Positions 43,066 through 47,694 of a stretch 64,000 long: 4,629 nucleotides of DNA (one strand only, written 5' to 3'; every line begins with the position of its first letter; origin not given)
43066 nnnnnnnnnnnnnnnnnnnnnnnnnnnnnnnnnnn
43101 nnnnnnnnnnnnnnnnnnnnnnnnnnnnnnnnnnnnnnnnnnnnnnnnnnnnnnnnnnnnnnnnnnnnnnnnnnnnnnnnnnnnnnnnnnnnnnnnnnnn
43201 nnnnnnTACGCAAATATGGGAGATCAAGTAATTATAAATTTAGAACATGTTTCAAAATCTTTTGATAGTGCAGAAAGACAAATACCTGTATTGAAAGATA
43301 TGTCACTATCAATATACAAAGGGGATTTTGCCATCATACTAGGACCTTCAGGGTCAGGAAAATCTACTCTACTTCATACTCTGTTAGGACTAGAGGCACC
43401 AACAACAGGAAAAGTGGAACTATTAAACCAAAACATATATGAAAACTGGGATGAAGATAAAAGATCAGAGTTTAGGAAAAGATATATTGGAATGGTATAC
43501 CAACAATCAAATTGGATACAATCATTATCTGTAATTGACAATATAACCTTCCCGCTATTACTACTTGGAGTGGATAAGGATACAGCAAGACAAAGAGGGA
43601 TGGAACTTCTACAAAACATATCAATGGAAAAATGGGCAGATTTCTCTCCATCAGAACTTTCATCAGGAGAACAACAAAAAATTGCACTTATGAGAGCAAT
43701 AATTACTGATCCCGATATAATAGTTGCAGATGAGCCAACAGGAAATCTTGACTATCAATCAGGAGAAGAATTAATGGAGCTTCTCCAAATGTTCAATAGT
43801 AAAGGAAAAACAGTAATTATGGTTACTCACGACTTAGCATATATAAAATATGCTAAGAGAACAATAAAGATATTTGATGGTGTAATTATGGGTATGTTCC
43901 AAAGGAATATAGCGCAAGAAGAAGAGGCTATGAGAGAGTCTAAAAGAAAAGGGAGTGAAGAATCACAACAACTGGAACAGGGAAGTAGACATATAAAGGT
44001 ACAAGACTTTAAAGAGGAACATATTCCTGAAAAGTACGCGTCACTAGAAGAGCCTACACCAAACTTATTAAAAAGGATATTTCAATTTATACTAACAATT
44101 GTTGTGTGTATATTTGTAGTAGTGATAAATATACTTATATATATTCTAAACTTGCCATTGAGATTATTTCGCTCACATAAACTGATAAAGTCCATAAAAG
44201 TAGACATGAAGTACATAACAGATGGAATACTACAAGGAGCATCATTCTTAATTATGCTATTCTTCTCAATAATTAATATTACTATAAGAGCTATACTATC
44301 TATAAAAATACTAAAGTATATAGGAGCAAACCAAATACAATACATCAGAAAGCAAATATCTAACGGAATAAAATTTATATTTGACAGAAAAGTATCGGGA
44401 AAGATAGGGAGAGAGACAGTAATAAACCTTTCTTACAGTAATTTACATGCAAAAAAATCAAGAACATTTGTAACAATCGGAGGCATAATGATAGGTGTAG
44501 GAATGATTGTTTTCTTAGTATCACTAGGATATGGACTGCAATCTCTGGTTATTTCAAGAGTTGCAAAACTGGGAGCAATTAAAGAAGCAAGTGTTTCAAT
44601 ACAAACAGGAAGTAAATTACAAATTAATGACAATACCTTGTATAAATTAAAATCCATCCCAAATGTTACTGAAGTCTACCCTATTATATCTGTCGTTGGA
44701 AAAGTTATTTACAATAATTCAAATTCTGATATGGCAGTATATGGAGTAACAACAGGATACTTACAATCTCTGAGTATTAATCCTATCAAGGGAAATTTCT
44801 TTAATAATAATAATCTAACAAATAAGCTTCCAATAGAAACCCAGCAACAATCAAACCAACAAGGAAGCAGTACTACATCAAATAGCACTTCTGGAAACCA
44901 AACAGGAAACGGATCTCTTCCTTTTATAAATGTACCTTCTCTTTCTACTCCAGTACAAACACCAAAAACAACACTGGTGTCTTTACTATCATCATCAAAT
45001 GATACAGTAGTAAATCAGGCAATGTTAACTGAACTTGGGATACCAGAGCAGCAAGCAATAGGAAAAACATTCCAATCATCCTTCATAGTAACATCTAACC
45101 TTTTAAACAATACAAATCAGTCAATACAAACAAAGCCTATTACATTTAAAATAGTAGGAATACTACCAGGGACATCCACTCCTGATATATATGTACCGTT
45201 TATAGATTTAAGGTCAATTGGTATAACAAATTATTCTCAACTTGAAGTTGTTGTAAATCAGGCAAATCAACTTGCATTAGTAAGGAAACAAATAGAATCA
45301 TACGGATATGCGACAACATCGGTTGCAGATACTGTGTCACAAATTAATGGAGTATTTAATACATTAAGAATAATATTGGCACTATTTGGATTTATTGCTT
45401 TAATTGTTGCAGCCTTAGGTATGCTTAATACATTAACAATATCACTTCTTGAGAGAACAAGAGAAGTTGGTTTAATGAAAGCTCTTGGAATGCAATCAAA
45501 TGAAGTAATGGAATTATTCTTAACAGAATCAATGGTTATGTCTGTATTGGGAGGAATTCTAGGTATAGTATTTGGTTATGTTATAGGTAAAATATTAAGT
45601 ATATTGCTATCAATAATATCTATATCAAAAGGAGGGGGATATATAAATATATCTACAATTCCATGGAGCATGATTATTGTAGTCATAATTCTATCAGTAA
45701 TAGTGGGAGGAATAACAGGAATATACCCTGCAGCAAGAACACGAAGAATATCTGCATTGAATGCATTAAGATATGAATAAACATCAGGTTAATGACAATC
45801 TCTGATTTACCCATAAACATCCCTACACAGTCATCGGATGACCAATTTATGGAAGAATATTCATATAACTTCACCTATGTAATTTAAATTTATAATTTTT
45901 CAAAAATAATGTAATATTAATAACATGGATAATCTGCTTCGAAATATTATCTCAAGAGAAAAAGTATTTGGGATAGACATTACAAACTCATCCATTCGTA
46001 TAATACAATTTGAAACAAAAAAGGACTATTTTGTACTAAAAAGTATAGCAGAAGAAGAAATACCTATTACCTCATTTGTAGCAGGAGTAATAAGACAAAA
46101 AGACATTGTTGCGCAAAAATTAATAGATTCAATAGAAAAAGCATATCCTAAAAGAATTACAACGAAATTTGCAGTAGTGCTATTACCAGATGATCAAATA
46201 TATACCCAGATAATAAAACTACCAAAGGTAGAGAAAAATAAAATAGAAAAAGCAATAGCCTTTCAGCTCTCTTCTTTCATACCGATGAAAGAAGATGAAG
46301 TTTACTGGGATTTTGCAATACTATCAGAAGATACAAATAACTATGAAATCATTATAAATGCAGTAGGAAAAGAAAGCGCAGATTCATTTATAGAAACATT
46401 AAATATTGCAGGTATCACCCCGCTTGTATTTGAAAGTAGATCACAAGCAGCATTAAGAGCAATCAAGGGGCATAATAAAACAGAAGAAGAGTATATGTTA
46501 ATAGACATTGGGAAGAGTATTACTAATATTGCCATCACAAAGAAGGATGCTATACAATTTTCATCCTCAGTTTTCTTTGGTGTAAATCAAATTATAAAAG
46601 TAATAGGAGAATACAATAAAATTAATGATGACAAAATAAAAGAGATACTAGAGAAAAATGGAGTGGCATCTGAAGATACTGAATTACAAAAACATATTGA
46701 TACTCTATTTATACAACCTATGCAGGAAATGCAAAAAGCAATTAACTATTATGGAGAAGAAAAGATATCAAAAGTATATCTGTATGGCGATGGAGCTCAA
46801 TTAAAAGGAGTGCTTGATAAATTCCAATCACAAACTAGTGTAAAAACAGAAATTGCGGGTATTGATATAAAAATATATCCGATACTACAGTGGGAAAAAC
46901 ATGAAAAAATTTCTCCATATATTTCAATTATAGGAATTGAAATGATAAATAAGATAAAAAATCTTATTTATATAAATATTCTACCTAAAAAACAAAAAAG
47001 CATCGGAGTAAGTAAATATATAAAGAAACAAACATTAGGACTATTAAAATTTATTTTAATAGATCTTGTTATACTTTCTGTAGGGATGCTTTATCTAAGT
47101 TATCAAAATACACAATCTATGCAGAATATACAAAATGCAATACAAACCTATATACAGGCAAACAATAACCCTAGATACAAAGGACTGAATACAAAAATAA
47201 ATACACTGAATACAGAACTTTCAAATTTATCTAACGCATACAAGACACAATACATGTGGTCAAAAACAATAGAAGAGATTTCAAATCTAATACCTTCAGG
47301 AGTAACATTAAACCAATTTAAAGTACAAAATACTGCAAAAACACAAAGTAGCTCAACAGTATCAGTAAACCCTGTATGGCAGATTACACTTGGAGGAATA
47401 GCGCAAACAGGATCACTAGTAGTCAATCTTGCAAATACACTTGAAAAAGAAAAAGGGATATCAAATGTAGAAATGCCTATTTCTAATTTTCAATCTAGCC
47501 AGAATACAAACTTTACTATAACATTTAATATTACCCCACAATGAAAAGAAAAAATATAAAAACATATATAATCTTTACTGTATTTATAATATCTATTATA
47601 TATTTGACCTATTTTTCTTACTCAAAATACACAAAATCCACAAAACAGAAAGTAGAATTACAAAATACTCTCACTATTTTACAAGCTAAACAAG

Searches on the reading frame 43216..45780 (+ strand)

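Call 38: search_protein_families(library=pfam, proteins=[window:43216-45780:+], max_evalue=0.00001)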
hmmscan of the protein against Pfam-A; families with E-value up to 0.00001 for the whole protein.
window:43216-45780:+ (854 aa): 4 families
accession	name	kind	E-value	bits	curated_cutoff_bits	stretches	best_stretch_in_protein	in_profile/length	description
PF00005.33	ABC_tran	-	9.1e-31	107.7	25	1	26-175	1-136/137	ABC transporter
PF02687.27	FtsX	-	3.5e-19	69.4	25.5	1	723-846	2-119/120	FtsX-like permease C-terminal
PF12704.14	MacB_PCD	-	8.3e-18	65.8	27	1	417-535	1-117/207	MacB-like periplasmic core domain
PF13304.12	AAA_21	-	3.1e-09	37.8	27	0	143-207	233-300/304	AAA domain, putative AbiEii toxin, Type IV TA system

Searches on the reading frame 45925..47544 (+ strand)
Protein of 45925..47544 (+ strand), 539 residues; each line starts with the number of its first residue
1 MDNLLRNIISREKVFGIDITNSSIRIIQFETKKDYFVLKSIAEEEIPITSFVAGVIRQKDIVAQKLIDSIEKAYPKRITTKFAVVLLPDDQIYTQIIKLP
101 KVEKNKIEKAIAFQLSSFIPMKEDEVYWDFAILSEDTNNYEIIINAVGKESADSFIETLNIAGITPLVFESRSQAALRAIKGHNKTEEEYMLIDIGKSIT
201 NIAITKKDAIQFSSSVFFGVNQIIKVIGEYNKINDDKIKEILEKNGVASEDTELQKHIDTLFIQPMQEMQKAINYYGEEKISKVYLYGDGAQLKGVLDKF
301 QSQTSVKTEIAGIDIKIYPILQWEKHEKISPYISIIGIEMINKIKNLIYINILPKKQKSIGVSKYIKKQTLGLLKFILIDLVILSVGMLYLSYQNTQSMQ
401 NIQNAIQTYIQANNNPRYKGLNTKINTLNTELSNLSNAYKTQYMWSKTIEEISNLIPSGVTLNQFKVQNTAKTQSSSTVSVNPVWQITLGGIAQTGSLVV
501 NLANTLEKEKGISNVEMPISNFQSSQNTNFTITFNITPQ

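Call 38: search_protein_families(library=pfam, proteins=[window:45925-47544:+], max_evalue=0.00001)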
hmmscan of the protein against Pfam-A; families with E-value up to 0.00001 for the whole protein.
window:45925-47544:+ (539 aa): 3 families
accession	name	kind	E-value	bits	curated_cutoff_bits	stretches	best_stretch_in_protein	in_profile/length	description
PF11104.14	PilM_2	-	2.8e-26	92.7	27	1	16-311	1-305/340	Type IV pilus assembly protein PilM;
PF05137.18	PilN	-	1.9e-07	31.4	22.8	1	449-535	3-77/78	Fimbrial assembly protein (PilN)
PF14450.12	FtsA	-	5.9e-06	27.1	31.8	0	191-311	1-110/127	Cell division protein FtsA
